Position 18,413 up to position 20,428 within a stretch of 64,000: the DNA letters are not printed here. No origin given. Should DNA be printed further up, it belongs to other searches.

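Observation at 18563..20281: Ammonium transporter and P-II regulator encoded as one polypeptide (Amt-GlnK fusion), with Tyr51 of the T-loop replaced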

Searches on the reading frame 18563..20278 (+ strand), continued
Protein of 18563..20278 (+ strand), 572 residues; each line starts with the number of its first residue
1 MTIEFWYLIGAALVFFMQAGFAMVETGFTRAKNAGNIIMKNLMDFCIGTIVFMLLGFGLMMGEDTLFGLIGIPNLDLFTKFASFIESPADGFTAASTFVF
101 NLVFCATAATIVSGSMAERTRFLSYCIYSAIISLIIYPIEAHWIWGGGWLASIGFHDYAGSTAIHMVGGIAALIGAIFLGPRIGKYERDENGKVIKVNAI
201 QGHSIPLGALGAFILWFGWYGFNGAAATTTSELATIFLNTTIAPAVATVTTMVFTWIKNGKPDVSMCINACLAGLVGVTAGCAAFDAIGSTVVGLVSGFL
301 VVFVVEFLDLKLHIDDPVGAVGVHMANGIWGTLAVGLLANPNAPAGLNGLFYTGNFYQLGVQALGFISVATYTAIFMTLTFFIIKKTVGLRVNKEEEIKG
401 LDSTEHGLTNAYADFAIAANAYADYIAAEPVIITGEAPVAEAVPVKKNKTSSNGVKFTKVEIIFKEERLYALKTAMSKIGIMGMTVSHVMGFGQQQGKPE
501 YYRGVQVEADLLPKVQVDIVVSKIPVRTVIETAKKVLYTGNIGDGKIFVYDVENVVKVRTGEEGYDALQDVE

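Call 23: search_solved_structures(query=window:18563-20278:+, max_evalue=1e-20, show_alignments=5)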
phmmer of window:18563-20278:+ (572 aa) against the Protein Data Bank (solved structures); distinct sequences matched with E-value up to 1e-20: 59.
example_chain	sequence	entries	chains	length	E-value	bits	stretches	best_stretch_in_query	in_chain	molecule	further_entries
6eu6_A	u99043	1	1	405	1.5e-77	264.9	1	5-405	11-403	Ammonium transporter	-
8qj3_A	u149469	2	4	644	5.3e-64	220.2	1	3-413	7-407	Ammonium transporter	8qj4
8qpf_A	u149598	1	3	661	5.7e-64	220.1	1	3-413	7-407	Ammonium transporter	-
2b2f_A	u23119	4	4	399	2e-55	191.9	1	6-407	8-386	ammonium transporter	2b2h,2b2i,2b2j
2nmr_A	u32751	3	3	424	3.1e-46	161.5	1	7-415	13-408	Ammonia channel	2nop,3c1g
9cs5_A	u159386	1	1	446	3.7e-46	161.3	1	7-415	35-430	Ammonium transporter AmtB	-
3c1h_A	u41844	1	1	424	4.1e-46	161.1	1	7-415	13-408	Ammonia channel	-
1xqe_A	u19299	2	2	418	4.3e-46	161.1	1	7-415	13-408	Probable ammonium transporter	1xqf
3c1i_A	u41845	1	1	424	3.6e-45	158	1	7-415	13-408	Ammonia channel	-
2now_A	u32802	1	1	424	3.7e-45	158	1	7-415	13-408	Ammonia channel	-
3c1j_A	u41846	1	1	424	4.7e-45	157.6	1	7-415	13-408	Ammonia channel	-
2npd_A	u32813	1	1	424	8.1e-45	156.9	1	7-415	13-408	Ammonia channel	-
2npg_A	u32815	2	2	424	8.1e-45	156.9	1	7-415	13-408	Ammonia channel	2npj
4nh2_A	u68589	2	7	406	9.2e-45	156.7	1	7-412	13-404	Ammonia channel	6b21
2ns1_A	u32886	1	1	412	9.6e-45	156.6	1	7-412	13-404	Ammonia channel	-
2nuu_A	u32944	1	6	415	1e-44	156.6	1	7-412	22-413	Ammonia channel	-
1gnk_A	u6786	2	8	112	4.2e-25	91.8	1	460-564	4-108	PROTEIN (GLNK) | Nitrogen regulatory protein P-II 2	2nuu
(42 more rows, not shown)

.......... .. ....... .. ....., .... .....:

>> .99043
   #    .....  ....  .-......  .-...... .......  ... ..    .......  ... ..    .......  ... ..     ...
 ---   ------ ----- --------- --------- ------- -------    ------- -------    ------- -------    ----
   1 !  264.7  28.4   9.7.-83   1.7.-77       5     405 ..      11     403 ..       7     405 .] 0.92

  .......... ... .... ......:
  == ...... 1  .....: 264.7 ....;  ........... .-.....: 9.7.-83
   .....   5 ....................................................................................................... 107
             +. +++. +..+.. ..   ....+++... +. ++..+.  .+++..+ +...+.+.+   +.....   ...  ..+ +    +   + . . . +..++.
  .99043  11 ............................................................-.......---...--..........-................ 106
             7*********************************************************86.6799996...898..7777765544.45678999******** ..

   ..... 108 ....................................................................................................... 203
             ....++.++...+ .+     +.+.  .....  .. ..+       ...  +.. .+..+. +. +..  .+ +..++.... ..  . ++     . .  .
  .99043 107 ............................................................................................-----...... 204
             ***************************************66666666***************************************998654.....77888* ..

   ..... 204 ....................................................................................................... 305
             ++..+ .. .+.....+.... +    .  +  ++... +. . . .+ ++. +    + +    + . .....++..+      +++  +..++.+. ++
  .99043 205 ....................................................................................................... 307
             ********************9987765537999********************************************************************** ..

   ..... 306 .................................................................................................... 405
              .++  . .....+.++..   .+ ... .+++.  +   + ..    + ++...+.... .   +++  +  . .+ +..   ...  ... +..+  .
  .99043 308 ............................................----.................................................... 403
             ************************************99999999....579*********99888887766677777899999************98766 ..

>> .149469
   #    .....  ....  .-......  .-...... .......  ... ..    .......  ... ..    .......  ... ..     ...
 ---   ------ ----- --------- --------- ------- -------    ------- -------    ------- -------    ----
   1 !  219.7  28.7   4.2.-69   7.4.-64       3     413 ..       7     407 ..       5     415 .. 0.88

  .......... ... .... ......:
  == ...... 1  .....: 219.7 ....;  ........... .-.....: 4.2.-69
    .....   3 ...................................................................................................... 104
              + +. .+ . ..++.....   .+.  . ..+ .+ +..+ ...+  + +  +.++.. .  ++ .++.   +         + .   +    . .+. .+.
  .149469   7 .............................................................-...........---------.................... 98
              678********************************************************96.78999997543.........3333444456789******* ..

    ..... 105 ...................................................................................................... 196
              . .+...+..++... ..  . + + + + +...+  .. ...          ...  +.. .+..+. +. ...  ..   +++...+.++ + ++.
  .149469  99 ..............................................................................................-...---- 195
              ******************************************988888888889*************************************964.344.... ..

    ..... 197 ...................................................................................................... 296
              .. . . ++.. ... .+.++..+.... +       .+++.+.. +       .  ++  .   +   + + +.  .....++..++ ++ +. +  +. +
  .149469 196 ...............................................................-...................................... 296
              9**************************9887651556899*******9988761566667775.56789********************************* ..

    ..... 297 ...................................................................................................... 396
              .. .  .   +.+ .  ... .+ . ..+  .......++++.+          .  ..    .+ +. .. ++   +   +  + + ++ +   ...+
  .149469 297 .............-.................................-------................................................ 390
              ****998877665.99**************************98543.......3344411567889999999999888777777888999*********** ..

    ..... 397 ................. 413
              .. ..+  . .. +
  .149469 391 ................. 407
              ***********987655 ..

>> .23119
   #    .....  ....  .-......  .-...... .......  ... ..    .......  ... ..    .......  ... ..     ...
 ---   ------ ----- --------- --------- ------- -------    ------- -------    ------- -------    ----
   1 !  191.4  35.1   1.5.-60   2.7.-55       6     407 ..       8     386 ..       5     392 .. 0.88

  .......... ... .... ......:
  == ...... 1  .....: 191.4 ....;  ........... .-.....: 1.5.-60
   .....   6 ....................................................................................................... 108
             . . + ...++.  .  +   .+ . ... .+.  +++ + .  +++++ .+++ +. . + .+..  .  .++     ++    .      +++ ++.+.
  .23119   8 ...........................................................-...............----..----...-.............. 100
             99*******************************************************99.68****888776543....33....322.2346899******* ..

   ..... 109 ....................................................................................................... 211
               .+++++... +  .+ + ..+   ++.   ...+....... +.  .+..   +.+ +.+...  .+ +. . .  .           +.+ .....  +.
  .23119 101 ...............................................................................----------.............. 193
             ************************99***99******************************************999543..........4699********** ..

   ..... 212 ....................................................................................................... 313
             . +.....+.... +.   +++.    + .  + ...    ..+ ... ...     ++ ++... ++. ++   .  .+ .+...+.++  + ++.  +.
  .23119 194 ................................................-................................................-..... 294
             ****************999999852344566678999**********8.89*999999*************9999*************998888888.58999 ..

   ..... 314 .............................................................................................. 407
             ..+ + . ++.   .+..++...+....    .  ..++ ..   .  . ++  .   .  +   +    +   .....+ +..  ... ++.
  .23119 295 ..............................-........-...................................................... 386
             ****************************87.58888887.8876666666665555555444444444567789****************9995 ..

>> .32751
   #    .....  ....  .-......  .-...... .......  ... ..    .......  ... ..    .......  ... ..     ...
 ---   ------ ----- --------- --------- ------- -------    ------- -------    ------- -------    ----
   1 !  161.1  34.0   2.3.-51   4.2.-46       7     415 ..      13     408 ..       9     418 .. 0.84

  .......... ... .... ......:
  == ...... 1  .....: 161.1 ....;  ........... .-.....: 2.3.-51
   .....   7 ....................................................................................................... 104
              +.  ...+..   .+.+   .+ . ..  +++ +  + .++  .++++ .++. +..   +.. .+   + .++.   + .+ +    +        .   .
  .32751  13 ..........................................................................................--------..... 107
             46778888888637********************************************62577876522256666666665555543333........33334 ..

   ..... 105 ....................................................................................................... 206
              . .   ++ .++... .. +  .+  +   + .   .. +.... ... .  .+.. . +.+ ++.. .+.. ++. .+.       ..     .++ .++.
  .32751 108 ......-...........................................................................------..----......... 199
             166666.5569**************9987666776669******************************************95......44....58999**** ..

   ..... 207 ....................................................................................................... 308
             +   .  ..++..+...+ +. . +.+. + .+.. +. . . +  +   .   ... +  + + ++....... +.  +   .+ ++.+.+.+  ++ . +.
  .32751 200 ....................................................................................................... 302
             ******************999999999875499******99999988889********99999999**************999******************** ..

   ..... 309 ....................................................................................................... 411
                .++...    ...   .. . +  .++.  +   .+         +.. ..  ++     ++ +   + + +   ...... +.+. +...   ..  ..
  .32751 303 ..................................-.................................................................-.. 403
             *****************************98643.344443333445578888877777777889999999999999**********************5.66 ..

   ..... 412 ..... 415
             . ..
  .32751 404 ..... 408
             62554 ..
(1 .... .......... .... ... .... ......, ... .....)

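Call 27: search_protein_representatives(protein=window:18563-20278:+)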
Query: 572 residues. Proteins with E-value up to 0.001 (for the whole library): 29208; up to 1e-10: 12649; up to 1e-30: 3051. The best 150 are listed.
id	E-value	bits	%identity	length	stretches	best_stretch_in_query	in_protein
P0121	1.3e-216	737.2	62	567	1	17-572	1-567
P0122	2.2e-214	729.8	72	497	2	287-570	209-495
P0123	1.7e-210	717.0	75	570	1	1-428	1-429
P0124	1.1e-195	668.2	81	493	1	1-364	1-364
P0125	1.1e-195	668.1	61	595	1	4-572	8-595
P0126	3.2e-185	633.6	56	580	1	5-571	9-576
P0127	5.2e-162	557.0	83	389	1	1-298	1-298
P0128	2.2e-152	525.2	72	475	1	5-351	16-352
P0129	1.5e-141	489.4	71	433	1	5-329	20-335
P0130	1.5e-137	476.3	48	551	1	5-572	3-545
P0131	2.1e-133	462.6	71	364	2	5-231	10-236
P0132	2.2e-132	459.2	49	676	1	5-570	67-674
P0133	1.5e-131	456.4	45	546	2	97-571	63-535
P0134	1.9e-130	452.8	57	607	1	5-423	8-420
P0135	3.3e-130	452.0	43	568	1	3-570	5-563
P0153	4.3e-110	385.6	37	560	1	5-570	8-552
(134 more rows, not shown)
